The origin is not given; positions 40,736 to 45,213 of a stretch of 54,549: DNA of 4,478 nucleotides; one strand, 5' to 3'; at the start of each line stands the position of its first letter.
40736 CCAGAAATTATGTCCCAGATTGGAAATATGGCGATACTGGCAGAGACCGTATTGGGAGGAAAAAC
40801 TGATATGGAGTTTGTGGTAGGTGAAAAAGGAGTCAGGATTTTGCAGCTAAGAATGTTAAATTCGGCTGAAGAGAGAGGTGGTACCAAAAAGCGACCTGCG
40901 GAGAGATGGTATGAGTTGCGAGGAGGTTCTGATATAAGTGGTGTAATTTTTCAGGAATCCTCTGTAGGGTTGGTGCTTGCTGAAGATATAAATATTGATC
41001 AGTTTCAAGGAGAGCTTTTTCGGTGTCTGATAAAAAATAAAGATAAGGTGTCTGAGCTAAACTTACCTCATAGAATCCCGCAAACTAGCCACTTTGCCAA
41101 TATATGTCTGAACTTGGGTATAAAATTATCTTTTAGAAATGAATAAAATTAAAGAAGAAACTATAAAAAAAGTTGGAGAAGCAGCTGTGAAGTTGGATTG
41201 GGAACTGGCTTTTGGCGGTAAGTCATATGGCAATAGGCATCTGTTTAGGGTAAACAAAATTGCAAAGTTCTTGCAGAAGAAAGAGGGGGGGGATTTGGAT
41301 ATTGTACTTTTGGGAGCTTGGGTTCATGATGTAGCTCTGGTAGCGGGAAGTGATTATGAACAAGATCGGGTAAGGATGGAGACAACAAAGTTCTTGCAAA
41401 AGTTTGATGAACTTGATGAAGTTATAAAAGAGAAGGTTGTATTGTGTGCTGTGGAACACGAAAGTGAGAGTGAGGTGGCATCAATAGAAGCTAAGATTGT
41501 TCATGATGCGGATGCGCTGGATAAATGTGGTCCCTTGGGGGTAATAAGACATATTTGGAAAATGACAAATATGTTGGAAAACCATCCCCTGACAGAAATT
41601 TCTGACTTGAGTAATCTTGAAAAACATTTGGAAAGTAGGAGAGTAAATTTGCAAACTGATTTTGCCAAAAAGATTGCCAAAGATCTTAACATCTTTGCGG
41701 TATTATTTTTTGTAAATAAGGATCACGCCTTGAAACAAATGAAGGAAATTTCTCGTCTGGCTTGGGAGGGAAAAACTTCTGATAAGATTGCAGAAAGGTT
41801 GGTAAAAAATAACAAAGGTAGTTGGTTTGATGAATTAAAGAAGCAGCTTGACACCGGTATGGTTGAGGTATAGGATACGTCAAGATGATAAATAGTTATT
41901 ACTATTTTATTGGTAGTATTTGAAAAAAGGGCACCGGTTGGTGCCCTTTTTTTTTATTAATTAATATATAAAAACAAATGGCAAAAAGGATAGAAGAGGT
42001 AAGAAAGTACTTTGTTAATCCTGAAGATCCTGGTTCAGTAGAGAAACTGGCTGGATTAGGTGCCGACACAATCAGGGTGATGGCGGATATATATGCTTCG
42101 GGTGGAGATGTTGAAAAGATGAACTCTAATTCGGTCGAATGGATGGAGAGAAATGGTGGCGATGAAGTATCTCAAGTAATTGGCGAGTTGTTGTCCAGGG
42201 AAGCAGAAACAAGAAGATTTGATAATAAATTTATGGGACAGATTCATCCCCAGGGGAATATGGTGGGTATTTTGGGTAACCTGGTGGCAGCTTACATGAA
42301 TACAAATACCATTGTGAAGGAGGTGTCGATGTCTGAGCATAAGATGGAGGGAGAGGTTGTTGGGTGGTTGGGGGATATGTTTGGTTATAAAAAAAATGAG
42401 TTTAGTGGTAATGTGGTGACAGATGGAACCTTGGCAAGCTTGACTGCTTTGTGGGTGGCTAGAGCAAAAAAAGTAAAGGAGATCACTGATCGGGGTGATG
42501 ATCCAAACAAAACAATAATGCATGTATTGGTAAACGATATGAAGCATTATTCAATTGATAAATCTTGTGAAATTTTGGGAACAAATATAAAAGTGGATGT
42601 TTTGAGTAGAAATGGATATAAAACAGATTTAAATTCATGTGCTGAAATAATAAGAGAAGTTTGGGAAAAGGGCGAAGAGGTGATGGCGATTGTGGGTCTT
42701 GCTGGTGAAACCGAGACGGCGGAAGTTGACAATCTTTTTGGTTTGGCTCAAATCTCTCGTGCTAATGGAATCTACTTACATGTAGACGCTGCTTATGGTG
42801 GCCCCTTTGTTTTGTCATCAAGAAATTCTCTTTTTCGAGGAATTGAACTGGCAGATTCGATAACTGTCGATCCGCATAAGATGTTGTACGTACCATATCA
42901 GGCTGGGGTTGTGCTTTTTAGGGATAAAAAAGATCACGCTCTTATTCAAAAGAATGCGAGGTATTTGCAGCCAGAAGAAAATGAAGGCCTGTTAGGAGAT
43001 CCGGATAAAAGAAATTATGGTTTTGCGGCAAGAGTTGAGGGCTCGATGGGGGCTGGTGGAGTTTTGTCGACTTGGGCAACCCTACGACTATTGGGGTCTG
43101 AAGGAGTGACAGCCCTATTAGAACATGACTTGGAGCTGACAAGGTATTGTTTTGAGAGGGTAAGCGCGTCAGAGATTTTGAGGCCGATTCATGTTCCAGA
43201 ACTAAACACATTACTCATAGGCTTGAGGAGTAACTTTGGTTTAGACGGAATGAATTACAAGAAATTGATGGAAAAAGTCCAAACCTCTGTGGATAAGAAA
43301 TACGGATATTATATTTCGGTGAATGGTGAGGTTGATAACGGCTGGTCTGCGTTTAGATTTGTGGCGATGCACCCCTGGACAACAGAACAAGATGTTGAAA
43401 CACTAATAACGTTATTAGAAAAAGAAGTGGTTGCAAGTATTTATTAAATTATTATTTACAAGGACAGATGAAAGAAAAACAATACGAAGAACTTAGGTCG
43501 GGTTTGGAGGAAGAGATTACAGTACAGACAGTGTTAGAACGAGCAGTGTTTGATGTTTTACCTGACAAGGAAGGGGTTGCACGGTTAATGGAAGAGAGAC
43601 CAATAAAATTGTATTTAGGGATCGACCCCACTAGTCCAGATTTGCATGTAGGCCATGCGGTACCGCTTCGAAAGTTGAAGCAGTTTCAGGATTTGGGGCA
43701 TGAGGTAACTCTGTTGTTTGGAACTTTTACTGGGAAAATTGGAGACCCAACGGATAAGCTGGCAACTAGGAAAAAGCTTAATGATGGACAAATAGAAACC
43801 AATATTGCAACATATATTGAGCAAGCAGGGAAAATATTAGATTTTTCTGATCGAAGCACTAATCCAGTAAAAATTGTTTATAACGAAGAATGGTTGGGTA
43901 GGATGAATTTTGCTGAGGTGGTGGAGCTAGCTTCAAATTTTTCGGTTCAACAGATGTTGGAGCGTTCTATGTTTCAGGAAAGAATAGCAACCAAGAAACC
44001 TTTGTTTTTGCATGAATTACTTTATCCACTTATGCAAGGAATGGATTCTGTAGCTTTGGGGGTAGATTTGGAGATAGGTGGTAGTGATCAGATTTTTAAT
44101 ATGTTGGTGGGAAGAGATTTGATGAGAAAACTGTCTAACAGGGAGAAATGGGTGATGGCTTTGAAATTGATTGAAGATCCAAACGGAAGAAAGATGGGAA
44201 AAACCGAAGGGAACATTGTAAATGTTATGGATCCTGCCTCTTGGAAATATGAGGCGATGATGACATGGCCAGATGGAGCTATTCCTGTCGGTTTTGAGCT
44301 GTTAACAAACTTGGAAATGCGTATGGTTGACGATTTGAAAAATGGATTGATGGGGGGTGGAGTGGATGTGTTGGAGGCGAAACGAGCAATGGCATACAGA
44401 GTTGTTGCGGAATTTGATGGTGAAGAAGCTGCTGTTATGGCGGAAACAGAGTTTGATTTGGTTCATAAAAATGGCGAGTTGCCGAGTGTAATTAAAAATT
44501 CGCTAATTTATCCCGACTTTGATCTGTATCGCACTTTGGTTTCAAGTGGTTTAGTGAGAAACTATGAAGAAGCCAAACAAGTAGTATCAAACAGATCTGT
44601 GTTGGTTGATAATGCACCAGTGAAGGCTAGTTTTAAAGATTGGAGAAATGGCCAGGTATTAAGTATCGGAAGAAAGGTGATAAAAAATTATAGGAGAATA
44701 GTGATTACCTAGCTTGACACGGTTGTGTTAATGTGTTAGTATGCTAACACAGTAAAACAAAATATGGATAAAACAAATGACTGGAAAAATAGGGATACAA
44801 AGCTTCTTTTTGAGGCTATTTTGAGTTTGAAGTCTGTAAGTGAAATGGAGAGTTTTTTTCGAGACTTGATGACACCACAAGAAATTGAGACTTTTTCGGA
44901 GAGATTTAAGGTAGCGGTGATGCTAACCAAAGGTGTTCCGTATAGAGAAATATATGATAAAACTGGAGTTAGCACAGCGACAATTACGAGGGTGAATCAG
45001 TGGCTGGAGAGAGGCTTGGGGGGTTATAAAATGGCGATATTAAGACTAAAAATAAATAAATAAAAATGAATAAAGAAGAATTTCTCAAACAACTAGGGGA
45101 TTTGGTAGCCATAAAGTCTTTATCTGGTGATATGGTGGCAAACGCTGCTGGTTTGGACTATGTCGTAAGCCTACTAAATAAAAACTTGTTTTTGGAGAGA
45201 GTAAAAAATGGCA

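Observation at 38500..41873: Canonical T-box riboswitch controlling an orphan operon: unknown-domain/PPDK_N ATP-grasp fusion plus HD hydrolase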

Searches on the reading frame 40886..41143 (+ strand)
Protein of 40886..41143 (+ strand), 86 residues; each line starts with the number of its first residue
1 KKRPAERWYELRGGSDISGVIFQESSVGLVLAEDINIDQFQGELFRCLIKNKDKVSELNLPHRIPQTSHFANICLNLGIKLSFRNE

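Call 43: search_solved_structures(query=A4, max_evalue=10, show_alignments=3)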
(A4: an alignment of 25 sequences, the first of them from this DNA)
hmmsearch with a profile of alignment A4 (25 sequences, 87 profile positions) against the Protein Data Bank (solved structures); distinct sequences matched with E-value up to 10: 3.
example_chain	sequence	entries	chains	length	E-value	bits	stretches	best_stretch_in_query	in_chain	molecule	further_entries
3bz5_A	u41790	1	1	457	0.44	13.8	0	6-44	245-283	Internalin-J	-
1kq5_A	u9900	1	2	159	0.54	13.5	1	24-64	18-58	Adenylyl cyclase-associated protein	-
1k4z_A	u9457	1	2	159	0.55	13.4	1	24-64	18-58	Adenylyl Cyclase-Associated Protein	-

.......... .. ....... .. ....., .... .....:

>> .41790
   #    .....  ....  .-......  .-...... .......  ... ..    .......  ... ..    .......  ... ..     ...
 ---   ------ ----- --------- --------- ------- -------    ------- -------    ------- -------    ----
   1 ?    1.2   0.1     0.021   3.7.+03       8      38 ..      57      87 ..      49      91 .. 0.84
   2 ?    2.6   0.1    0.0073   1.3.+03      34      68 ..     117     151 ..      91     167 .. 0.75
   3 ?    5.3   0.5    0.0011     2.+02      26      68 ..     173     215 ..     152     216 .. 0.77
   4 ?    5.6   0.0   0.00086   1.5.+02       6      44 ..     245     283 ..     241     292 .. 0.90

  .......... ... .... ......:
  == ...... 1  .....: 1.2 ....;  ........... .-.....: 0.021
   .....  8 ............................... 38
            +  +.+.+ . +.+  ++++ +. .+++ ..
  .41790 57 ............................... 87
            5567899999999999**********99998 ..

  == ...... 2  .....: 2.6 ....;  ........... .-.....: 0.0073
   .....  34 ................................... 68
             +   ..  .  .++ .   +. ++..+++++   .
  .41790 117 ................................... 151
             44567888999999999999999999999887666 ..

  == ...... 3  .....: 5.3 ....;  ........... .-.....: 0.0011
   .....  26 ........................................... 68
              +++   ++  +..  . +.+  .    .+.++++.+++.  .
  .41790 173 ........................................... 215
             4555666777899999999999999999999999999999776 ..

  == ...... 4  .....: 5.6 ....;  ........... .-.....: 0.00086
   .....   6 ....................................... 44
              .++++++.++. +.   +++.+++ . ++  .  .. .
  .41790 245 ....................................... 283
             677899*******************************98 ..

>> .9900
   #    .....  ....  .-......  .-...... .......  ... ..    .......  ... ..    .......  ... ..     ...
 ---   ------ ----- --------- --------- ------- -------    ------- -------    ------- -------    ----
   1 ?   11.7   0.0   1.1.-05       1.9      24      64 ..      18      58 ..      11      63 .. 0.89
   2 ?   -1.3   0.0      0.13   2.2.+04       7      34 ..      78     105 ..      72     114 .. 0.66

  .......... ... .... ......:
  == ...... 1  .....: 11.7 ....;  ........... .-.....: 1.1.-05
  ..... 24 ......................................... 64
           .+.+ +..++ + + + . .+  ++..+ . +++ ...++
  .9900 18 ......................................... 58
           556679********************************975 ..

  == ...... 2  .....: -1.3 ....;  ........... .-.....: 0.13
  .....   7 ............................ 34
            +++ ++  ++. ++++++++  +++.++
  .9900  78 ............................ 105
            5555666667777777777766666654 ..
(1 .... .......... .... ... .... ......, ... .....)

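Call 47: search_protein_families(library=pfam, proteins=[window:40886-41143:+], max_evalue=10)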
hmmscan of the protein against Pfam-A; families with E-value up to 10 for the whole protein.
seq(86 aa): 0 families

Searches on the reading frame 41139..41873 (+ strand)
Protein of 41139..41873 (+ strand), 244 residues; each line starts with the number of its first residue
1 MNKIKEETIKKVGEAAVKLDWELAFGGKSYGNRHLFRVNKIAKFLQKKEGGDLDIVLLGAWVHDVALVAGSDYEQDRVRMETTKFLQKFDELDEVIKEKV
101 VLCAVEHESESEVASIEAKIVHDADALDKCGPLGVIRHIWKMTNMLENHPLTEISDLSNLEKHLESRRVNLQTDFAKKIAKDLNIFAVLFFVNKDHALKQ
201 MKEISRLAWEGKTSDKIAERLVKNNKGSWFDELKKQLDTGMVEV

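Call 8: search_protein_families(library=pfam, proteins=[window:41139-41873:+], max_evalue=0.01)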
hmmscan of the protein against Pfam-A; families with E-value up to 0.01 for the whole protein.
window:41139-41873:+ (244 aa): 1 family
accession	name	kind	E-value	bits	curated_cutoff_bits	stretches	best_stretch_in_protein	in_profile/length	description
PF01966.28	HD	-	2.3e-08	34.8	22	1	34-128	4-114/116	HD domain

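Call 12: search_protein_families(library=ncbifam, proteins=[window:41139-41873:+], max_evalue=0.01)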
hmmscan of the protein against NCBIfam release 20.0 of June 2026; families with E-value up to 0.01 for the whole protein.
window:41139-41873:+ (244 aa): 2 families
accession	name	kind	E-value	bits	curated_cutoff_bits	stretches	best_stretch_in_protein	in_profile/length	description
NF007515.0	PRK10119.1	equivalog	1.4e-07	31.2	286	1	33-179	28-178/231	phosphohydrolase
TIGR03319.1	RNase_Y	equivalog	0.00021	20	454.35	1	4-129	309-422/514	ribonuclease Y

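Call 59: search_solved_structures(query=window:41139-41873:+, max_evalue=1, show_alignments=1)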
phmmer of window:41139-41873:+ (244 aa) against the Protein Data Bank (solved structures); distinct sequences matched with E-value up to 1: 8.
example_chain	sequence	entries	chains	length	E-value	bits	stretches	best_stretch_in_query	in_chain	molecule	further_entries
2pjq_A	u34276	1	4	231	1.2e-09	41.6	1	22-141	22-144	Uncharacterized protein lp_2664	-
3b57_A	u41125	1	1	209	1.5e-09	41.2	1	33-184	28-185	Lin1889 protein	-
3djb_A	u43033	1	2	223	8e-08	35.6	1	31-138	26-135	Hydrolase, HD family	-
5dqv_A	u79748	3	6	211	1.5e-07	34.7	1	26-187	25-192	Uncharacterized protein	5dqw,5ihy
3gw7_A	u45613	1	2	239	0.00016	24.7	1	34-137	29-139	Uncharacterized protein yedJ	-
3dto_A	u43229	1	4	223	0.003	20.6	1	6-140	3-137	BH2835 protein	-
2qgs_A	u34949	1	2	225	0.0073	19.3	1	33-164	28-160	Protein SE1688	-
2pq7_A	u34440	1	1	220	0.051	16.6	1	31-190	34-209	Predicted HD superfamily hydrolase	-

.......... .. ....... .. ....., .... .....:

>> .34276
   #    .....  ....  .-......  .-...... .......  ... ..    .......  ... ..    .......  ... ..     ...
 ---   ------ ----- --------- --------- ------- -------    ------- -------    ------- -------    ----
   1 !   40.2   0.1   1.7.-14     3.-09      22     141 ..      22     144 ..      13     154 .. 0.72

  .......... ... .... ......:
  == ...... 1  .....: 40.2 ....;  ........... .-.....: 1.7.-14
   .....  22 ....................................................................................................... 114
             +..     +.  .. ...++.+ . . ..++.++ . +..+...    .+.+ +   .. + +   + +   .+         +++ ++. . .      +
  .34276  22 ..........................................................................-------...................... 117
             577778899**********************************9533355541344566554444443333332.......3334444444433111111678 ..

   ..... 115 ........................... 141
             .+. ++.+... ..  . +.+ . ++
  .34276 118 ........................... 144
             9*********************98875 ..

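Call 97: search_protein_families(library=padloc, proteins=[window:41139-41873:+], max_evalue=0.001)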
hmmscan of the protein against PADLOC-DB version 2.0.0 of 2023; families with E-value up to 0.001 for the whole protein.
window:41139-41873:+ (244 aa): 0 families

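Call 98: find_homologous_proteins(query=window:41139-41873:+, max_evalue=0.00001)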
Query window:41139-41873:+ (244 aa): 191 proteins with E <= 0.00001 among 1689 candidates; the best 120 are listed.
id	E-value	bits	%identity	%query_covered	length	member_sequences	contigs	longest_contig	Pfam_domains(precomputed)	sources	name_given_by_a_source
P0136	9.2e-85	302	61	99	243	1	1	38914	PF01966.29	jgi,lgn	-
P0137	3.1e-84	300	58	99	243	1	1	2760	PF01966.29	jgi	-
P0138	6.7e-84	299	99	57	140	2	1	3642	-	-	-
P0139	8.9e-84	299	60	98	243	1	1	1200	PF01966.29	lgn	-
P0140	1.1e-80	289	67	81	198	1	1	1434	PF01966.29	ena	-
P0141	4.4e-77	277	56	98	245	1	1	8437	PF01966.29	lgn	-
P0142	8.1e-77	276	57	98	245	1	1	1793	PF01966.29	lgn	-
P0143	2.1e-76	275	56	97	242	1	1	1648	PF01966.29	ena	-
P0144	1.8e-74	268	56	97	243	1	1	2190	PF01966.29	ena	-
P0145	1.3e-72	262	55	100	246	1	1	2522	PF01966.29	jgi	jgi:HD superfamily phosphodiesterase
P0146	1.6e-72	262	52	98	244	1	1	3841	PF01966.29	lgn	-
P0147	5.1e-72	260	55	91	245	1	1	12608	PF01966.29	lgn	-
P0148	5.2e-72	260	56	100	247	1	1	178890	PF01966.29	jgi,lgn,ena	-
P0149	3.8e-71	258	52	97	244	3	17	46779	PF01966.29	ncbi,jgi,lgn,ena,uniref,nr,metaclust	ncbi:MAG: hypothetical protein UW41_C0013G0006 [Candidatus Collierbacteria bacterium GW2011_GWC2_44_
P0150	2.2e-70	255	53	97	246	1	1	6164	PF01966.29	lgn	-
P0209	2.0e-54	203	45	99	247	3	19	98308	PF01966.29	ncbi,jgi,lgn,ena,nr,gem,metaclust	ncbi:MAG: HD domain-containing protein [Deltaproteobacteria bacterium]|jgi:HD superfamily phosphodie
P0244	3.5e-45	173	41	91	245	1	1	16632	PF01966.29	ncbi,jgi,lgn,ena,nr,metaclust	ncbi:MAG: hypothetical protein AYK23_04875 [Candidatus Proteinoplasmatales archaeon SG8-5]|nr:MAG: h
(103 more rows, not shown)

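Call 99: find_encoding_contigs(protein=P0209, flank=5000, max_places=2)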
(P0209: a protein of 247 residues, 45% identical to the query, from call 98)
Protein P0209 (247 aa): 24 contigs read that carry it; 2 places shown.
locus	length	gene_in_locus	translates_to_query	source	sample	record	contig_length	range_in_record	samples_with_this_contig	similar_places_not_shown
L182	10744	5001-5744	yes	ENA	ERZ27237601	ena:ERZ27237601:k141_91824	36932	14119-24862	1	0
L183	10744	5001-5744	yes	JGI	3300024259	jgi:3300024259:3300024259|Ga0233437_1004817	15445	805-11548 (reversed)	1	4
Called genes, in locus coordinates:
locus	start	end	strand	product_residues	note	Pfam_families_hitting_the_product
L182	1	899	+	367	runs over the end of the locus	PF00890:FAD_binding_2 (weak), PF01266:DAO (weak), PF01494:FAD_binding_3, PF03486:HI0933_like (faint), PF05834:Lycopene_cycl (faint), PF07992:Pyr_redox_2, PF12831:FAD_oxidored (weak), PF13450:NAD_binding_8 (faint)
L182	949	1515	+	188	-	PF13560:HTH_31, PF01381:HTH_3, PF12844:HTH_19, PF13443:HTH_26 (weak), PF07883:Cupin_2, PF02311:AraC_binding (weak)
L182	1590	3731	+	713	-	PF04879:Molybdop_Fe4S4 (weak), PF00384:Molybdopterin, PF01568:Molydop_binding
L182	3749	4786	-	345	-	PF01208:URO-D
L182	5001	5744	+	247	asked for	PF01966:HD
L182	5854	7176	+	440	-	PF08245:Mur_ligase_M, PF02875:Mur_ligase_C, PF27239:FOL3_C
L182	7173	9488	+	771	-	PF19838:LptD_2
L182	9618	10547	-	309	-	PF04018:VCA0040-like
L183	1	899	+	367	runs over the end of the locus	PF00890:FAD_binding_2 (weak), PF01266:DAO (weak), PF01494:FAD_binding_3, PF03486:HI0933_like (faint), PF05834:Lycopene_cycl (faint), PF07992:Pyr_redox_2, PF12831:FAD_oxidored (weak), PF13450:NAD_binding_8 (faint)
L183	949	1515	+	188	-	PF13560:HTH_31, PF01381:HTH_3, PF12844:HTH_19, PF13443:HTH_26 (weak), PF07883:Cupin_2, PF02311:AraC_binding (weak)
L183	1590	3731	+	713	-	PF04879:Molybdop_Fe4S4 (weak), PF00384:Molybdopterin, PF01568:Molydop_binding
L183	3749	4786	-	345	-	PF01208:URO-D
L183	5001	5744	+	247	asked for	PF01966:HD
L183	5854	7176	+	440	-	PF08245:Mur_ligase_M, PF02875:Mur_ligase_C, PF27239:FOL3_C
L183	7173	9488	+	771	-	PF19838:LptD_2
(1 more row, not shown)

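Call 100: find_encoding_contigs(protein=P0244, flank=5000, max_places=1)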
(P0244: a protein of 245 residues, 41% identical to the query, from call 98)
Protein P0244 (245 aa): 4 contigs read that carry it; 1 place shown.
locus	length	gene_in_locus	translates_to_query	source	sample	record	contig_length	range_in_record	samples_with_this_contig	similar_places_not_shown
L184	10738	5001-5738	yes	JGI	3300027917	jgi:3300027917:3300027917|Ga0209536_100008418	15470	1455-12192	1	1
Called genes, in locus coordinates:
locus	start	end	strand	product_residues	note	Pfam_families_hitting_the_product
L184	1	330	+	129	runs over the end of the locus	-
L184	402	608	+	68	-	-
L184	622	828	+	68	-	-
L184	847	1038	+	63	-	-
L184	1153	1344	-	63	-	PF00313:CSD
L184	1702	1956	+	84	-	-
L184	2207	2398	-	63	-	PF00313:CSD, PF08206:OB_RNB (weak)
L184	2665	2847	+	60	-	-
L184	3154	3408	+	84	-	-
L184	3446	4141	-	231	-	-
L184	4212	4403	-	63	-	PF00313:CSD, PF00575:S1 (weak)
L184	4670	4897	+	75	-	-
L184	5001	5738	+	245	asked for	PF01966:HD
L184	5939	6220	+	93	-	-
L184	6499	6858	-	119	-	-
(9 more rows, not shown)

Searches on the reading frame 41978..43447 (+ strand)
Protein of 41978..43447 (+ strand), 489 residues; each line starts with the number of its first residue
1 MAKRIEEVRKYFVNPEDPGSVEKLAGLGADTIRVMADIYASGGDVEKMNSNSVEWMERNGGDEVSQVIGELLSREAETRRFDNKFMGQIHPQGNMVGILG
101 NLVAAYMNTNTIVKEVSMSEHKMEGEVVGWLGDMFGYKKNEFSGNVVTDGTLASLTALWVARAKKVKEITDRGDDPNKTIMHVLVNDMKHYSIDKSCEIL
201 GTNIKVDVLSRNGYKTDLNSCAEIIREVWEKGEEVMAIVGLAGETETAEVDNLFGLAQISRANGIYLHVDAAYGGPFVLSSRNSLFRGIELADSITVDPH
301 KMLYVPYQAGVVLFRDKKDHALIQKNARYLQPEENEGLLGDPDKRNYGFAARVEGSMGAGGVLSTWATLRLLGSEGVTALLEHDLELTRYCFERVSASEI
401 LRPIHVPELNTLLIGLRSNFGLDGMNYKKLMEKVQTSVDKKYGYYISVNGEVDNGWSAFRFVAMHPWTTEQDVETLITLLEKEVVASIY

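Call 8: search_protein_families(library=pfam, proteins=[window:41978-43447:+], max_evalue=0.01)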
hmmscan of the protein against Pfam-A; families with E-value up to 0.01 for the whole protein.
window:41978-43447:+ (489 aa): 1 family
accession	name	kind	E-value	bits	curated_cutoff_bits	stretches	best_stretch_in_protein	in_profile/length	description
PF00282.25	Pyridoxal_deC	-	8.1e-39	133.9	27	1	84-398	41-356/375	Pyridoxal-dependent decarboxylase conserved domain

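Call 12: search_protein_families(library=ncbifam, proteins=[window:41978-43447:+], max_evalue=0.01)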
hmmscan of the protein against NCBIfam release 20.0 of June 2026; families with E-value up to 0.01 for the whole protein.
window:41978-43447:+ (489 aa): 7 families
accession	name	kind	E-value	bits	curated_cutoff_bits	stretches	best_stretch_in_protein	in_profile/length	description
TIGR03799.1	NOD_PanD_pyr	equivalog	2.2e-45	155.1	606.1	1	142-412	160-433/522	pyridoxal-dependent aspartate 1-decarboxylase PanP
TIGR03812.1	tyr_de_CO2_Arch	equivalog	2.7e-44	151.5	299.4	1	70-481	8-373/375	tyrosine decarboxylase MfnA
NF052646.1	DABADecarRhbB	equivalog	2.2e-38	132.1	900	1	123-422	138-424/491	L-2,4-diaminobutyrate decarboxylase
TIGR03811.1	tyr_de_CO2_Ent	equivalog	4.5e-28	98.1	905.3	3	166-275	208-324/608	tyrosine decarboxylase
NF002748.0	PRK02769.1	equivalog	4.5e-19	68.4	305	1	115-331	58-262/382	histidine decarboxylase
TIGR01788.1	Glu-decarb-GAD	equivalog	3.8e-06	25.9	380.4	1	102-319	60-279/431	glutamate decarboxylase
TIGR03235.1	DNA_S_dndA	equivalog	0.00028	20.3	480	1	177-318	85-216/353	cysteine desulfurase DndA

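Call 97: search_protein_families(library=padloc, proteins=[window:41978-43447:+], max_evalue=0.001)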
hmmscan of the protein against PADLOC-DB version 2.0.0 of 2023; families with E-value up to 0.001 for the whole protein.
window:41978-43447:+ (489 aa): 0 families

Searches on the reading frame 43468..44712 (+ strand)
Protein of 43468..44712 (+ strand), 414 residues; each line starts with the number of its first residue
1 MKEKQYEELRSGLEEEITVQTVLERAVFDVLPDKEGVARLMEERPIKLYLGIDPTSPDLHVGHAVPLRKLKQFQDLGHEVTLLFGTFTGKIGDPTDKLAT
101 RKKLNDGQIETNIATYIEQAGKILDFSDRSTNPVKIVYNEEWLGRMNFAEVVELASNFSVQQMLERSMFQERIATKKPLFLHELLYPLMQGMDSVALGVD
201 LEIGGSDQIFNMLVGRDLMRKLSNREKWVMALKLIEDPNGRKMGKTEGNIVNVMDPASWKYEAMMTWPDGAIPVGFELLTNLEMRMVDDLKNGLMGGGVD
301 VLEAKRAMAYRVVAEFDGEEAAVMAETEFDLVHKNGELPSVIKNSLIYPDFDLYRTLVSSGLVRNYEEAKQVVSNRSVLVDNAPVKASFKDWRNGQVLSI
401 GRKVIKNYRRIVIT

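Call 8: search_protein_families(library=pfam, proteins=[window:43468-44712:+], max_evalue=0.01)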
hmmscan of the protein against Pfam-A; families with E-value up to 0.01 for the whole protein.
window:43468-44712:+ (414 aa): 2 families
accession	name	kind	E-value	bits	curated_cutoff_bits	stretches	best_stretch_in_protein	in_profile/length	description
PF00579.31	tRNA-synt_1b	-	3.2e-59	201.1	21.1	1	42-329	2-287/292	tRNA synthetases class I (W and Y)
PF16095.11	COR-A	-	0.007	16.7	35.3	0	97-191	28-122/143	C-terminal of Roc, COR-A domain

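Call 12: search_protein_families(library=ncbifam, proteins=[window:43468-44712:+], max_evalue=0.01)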
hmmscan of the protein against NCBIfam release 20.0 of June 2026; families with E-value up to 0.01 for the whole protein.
window:43468-44712:+ (414 aa): 4 families
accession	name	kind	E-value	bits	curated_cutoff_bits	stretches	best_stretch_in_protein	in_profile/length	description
TIGR00234.1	tyrS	equivalog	2.9e-88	296.7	113.8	1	19-388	7-378/406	tyrosine--tRNA ligase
NF006330.0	PRK08560.1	equivalog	1.8e-18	66.7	220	1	24-256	11-237/342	tyrosine--tRNA ligase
NF001968.0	PRK00750.1-2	equivalog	0.00048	18.6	648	1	191-254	242-305/528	lysine--tRNA ligase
NF008927.0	PRK12285.1-4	equivalog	0.0025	16.9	478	1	19-75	46-102/385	tryptophan--tRNA ligase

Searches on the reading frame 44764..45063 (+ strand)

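Call 8: search_protein_families(library=pfam, proteins=[window:44764-45063:+], max_evalue=0.01)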
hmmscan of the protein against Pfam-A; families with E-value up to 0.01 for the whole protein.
window:44764-45063:+ (99 aa): 3 families
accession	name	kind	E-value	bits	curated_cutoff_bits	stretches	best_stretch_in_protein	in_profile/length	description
PF01371.25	Trp_repressor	-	1.5e-25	89.5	27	1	13-95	4-87/88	Trp repressor protein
PF13384.12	HTH_23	-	9e-05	22.6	24.6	1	45-85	5-46/50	Homeodomain-like domain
PF13936.12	HTH_38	-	0.0042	17.2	27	1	43-77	6-40/44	Helix-turn-helix domain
